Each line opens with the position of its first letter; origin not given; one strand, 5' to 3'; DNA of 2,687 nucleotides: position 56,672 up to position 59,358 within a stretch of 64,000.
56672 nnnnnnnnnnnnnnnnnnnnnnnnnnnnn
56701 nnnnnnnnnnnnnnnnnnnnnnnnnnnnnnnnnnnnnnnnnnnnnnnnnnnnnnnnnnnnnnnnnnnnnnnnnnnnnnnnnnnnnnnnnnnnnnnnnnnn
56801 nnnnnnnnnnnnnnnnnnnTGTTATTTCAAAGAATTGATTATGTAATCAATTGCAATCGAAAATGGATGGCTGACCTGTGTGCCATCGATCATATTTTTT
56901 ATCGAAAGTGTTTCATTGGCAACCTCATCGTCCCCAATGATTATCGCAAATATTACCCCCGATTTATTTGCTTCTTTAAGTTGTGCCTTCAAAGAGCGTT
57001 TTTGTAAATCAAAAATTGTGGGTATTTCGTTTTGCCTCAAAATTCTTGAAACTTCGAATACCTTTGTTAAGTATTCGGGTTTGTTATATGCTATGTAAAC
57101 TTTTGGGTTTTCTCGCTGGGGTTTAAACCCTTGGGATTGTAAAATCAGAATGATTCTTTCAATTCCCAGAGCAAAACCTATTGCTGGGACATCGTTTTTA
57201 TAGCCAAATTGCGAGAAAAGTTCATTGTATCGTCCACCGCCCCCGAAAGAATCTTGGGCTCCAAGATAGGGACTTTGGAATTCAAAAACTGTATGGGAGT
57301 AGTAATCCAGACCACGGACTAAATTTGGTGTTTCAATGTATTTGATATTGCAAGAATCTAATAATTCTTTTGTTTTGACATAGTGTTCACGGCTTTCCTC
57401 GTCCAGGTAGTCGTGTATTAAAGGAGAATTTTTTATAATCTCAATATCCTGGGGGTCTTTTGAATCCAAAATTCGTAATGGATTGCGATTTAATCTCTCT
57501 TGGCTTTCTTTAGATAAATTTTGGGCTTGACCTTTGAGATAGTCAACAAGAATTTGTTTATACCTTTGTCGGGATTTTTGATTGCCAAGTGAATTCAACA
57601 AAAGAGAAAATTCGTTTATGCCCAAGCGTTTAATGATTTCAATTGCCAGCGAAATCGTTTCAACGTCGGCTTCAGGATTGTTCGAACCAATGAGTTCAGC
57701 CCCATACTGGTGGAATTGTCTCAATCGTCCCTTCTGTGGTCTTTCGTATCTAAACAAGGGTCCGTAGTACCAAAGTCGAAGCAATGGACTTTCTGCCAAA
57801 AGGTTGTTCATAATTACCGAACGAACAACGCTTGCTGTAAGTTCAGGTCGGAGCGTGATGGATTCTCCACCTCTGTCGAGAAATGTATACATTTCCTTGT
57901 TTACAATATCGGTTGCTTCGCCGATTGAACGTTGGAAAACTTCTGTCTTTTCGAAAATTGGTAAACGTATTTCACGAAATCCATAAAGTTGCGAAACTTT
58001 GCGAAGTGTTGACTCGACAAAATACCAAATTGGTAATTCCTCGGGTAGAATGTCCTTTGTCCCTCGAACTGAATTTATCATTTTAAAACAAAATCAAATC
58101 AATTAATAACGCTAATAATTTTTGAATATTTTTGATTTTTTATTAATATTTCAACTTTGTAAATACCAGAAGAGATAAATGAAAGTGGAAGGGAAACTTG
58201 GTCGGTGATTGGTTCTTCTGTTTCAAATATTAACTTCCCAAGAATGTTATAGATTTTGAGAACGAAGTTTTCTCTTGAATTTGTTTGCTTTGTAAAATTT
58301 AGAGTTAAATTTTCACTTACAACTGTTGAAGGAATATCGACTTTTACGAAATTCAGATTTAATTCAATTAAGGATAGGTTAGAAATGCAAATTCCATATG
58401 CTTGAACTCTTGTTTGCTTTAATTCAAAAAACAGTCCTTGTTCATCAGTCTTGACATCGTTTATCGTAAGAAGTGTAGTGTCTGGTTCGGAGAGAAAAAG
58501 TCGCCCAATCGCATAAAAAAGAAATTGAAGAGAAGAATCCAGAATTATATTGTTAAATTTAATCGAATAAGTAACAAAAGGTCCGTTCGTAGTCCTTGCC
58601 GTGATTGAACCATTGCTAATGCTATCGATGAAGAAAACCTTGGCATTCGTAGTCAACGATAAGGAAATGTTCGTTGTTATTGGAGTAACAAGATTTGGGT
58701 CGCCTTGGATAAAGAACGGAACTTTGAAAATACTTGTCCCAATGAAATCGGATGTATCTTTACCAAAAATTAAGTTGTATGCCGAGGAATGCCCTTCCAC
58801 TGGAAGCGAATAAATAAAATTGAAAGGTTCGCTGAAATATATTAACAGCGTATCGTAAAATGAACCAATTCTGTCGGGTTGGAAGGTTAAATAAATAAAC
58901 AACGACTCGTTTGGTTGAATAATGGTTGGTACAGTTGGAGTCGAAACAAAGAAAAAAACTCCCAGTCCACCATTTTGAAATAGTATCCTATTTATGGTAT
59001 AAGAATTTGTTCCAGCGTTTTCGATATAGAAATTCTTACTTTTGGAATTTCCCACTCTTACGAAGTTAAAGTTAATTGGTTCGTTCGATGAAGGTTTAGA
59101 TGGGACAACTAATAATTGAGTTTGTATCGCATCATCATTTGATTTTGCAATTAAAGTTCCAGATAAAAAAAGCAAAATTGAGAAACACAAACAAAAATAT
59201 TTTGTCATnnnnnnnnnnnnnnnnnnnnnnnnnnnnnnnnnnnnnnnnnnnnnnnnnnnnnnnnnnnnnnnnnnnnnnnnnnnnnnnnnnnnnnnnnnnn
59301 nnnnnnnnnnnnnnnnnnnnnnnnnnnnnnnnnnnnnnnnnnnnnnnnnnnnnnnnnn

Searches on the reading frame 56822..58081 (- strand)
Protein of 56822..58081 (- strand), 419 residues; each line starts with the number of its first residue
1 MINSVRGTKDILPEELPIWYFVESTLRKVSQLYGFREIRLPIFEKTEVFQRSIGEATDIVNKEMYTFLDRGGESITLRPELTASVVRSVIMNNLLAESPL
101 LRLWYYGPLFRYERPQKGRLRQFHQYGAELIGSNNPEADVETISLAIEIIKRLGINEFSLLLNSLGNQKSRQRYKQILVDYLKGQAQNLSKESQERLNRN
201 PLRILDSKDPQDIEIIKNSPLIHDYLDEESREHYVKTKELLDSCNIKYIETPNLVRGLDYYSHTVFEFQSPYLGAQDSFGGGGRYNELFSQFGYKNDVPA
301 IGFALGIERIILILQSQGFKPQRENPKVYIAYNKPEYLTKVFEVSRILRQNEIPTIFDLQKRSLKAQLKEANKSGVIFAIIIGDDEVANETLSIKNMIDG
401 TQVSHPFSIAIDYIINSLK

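Call 70: search_protein_families(library=pfam, proteins=[window:56822-58081:-], max_evalue=0.00001)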
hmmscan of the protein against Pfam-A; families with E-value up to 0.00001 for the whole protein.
window:56822-58081:- (419 aa): 3 families
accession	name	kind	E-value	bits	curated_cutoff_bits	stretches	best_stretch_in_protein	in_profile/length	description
PF13393.11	tRNA-synt_His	-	1.7e-44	152.7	25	1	7-310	1-308/308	Histidyl-tRNA synthetase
PF00587.30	tRNA-synt_2b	-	1e-15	58.7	29.3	1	65-317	1-178/179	tRNA synthetase class II core domain (G, H, P, S and T)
PF03129.25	HGTP_anticodon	-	5.7e-13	49.3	21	1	327-415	1-92/94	Anticodon binding domain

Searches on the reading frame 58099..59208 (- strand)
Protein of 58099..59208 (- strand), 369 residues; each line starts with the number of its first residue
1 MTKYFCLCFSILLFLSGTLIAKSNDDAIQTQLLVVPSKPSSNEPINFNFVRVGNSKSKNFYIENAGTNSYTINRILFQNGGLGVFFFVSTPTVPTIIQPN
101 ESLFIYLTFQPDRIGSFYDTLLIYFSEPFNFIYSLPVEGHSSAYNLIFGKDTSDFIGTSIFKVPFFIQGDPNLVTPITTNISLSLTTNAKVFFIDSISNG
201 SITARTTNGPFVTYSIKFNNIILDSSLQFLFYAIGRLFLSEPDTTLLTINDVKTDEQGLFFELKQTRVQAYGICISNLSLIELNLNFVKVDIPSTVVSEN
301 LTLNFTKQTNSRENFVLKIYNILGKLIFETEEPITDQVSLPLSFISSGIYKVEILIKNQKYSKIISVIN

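Call 70: search_protein_families(library=pfam, proteins=[window:58099-59208:-], max_evalue=0.00001)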
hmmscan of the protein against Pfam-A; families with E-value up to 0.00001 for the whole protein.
window:58099-59208:- (369 aa): 3 families
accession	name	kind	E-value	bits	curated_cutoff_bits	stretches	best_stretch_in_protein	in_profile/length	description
PF22073.2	Cep192_D4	-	4.2e-08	33.8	35.5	1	41-137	7-107/112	Cep192 domain 4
PF18962.6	Por_Secre_tail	-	2.2e-07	31.5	27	1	299-365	8-74/75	Secretion system C-terminal sorting domain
PF22544.2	HYDIN_VesB_CFA65-like_Ig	-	3.2e-07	31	25.5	1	44-126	9-87/100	HYDIN/CFA65/VesB-like, Ig-like domain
